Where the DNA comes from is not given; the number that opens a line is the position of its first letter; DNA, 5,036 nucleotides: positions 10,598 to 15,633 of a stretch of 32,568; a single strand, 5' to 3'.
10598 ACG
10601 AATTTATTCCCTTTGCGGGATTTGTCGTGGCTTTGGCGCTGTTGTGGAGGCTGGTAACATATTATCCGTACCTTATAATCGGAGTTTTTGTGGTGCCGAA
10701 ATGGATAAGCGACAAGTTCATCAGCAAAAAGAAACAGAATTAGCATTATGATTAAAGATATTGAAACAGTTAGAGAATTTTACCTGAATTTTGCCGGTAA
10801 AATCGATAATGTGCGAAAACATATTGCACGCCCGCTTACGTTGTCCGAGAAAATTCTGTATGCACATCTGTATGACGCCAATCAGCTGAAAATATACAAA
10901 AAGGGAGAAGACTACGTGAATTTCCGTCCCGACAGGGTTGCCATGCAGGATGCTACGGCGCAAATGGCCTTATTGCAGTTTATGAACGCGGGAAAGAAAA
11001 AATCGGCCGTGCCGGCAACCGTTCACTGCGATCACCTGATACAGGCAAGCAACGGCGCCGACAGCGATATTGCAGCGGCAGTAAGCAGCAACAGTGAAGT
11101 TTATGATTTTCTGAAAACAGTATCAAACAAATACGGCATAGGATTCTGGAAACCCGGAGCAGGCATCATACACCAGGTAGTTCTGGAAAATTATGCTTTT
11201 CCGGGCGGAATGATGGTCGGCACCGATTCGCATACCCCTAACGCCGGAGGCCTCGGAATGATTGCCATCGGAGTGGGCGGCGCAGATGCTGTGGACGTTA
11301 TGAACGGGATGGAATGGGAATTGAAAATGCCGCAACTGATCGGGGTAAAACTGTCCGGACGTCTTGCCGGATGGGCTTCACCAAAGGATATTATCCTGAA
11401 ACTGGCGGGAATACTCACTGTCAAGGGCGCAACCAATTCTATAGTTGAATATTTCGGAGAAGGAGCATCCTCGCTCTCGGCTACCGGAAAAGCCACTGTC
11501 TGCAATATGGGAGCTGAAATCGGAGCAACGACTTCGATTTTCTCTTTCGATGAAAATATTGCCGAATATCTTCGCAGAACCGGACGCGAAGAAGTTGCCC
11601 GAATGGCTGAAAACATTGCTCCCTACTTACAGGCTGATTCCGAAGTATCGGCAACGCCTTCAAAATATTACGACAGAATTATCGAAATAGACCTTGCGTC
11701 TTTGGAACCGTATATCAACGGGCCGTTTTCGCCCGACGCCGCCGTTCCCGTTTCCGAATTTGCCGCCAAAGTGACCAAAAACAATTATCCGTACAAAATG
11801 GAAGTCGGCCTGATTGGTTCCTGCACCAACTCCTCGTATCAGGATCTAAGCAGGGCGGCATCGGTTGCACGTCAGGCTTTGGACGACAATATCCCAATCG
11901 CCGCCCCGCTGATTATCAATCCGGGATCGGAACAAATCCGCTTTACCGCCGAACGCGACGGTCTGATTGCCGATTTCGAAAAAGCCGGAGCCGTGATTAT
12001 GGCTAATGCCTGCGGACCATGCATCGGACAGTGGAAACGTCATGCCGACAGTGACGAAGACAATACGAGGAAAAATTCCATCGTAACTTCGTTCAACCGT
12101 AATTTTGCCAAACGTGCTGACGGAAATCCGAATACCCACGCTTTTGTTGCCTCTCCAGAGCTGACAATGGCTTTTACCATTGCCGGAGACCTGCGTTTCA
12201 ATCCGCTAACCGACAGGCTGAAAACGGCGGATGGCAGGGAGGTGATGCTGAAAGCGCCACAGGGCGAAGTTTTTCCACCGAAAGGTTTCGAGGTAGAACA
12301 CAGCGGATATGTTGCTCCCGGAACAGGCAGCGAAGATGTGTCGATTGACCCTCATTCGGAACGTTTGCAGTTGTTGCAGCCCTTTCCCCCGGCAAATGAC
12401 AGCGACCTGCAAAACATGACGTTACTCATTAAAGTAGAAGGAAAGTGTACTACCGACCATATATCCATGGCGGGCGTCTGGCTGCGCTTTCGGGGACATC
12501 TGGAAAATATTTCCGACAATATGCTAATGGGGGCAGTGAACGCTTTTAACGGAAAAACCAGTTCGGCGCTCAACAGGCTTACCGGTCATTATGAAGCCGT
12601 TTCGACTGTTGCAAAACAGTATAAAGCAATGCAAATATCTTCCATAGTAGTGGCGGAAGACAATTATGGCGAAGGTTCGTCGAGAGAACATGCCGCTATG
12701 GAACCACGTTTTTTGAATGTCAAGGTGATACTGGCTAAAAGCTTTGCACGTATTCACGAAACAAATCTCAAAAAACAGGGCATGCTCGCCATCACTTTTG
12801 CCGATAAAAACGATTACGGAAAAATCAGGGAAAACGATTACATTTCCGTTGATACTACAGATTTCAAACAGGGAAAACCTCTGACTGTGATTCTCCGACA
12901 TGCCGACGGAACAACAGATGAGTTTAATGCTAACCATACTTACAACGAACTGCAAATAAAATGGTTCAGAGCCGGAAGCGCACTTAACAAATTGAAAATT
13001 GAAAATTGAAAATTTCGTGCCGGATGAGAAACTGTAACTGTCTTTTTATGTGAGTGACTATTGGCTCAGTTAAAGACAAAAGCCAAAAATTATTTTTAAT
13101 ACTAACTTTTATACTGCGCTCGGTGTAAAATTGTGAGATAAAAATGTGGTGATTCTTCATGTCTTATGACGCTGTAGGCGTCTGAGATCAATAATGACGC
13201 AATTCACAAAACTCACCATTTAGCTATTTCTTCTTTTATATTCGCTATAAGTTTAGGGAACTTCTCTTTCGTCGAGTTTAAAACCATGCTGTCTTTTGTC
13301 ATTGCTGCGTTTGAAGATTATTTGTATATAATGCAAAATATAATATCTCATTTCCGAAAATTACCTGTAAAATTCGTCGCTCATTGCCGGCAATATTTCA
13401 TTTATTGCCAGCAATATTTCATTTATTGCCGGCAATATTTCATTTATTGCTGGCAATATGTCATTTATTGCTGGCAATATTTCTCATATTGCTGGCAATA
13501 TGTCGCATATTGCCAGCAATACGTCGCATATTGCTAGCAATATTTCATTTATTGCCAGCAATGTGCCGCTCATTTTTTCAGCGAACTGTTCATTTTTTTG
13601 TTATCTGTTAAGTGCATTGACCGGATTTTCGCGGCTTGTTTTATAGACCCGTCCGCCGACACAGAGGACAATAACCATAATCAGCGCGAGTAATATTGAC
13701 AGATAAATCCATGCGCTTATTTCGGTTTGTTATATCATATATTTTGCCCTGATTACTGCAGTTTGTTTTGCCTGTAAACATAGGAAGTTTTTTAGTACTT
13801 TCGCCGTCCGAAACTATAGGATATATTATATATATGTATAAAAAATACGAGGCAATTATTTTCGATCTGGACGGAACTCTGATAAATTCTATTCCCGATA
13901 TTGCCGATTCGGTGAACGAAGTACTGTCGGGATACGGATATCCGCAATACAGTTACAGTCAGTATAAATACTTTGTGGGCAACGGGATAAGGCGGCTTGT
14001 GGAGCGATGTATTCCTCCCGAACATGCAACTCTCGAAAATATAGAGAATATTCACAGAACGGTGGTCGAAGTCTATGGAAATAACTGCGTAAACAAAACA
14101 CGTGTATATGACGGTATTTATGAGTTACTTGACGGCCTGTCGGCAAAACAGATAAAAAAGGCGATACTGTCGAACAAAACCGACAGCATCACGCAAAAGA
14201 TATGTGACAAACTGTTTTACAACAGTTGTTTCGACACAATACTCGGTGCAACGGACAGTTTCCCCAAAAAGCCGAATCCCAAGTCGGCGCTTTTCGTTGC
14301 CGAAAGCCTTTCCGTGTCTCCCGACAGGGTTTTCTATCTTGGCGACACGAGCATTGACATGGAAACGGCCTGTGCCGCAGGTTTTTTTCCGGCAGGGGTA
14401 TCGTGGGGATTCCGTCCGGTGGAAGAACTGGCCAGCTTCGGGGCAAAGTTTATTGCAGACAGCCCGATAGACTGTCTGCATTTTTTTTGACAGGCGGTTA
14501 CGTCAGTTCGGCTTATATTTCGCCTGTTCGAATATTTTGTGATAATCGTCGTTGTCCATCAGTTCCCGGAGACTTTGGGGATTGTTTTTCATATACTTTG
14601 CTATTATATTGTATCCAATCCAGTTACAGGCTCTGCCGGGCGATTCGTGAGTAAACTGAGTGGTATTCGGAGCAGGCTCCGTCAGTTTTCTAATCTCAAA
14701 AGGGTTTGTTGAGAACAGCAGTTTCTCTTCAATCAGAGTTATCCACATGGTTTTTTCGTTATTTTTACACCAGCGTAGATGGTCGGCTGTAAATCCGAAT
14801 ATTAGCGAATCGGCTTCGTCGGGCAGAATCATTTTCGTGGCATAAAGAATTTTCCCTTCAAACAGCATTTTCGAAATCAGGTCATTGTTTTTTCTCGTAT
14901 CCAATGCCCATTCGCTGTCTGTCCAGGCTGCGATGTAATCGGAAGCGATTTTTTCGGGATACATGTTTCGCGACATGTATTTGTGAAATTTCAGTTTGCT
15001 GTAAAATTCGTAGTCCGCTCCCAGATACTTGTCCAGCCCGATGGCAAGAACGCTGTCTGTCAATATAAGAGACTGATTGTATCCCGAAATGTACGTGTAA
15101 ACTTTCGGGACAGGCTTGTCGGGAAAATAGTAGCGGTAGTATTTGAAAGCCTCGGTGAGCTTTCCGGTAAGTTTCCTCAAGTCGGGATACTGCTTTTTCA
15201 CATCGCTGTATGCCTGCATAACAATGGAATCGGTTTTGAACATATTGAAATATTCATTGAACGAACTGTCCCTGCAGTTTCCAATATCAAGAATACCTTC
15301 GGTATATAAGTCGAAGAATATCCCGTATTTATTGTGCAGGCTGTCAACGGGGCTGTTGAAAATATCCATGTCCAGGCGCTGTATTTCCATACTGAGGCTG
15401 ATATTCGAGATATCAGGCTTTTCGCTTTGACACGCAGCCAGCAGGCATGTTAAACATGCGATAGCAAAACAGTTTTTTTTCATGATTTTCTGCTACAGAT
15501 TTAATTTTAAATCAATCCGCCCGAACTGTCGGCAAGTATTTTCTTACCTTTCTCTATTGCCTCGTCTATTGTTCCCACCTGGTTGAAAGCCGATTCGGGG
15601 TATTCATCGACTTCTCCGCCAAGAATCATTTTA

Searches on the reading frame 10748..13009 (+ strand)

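Call 9: search_protein_families(library=pfam, proteins=[window:10748-13009:+], max_evalue=0.001)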
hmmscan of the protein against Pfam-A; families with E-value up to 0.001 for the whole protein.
window:10748-13009:+ (753 aa): 2 families
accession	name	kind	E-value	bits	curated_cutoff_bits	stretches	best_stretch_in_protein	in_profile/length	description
PF00330.25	Aconitase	-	1.8e-144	482.7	28.7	1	34-480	1-463/463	Aconitase family (aconitate hydratase)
PF00694.25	Aconitase_C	-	1.2e-37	129.6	22.8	1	557-686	1-130/131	Aconitase C-terminal domain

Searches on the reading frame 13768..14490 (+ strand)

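Call 9: search_protein_families(library=pfam, proteins=[window:13768-14490:+], max_evalue=0.001)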
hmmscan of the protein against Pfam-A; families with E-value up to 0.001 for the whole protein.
window:13768-14490:+ (240 aa): 4 families
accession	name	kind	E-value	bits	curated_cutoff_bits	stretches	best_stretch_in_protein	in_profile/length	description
PF13419.12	HAD_2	-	6.1e-37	127.9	23.8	1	30-206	1-173/178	Haloacid dehalogenase-like hydrolase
PF00702.32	Hydrolase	-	1.9e-23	84.3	26.4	1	27-205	1-191/191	haloacid dehalogenase-like hydrolase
PF12710.13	HAD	-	1.9e-06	28.9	27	1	30-199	1-186/189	haloacid dehalogenase-like hydrolase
PF13242.12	Hydrolase_like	-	0.00056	20.2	22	1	168-231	4-70/75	HAD-hyrolase-like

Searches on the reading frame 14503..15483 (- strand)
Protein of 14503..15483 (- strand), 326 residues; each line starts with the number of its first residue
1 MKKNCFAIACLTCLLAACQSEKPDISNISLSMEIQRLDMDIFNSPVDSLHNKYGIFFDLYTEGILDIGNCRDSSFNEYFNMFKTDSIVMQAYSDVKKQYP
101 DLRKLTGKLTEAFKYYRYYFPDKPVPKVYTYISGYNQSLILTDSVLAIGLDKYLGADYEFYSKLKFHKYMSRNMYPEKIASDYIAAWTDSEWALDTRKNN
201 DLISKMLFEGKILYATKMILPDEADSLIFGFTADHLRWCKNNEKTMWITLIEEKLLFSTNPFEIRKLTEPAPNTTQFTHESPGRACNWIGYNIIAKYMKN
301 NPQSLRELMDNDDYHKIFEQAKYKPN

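Call 9: search_protein_families(library=pfam, proteins=[window:14503-15483:-], max_evalue=0.001)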
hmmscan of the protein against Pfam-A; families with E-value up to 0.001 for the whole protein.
window:14503-15483:- (326 aa): 1 family
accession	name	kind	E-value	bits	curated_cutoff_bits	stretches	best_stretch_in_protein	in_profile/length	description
PF25594.1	GldB_lipo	-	2e-98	330.3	27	1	20-325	3-309/309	Gliding motility protein GldB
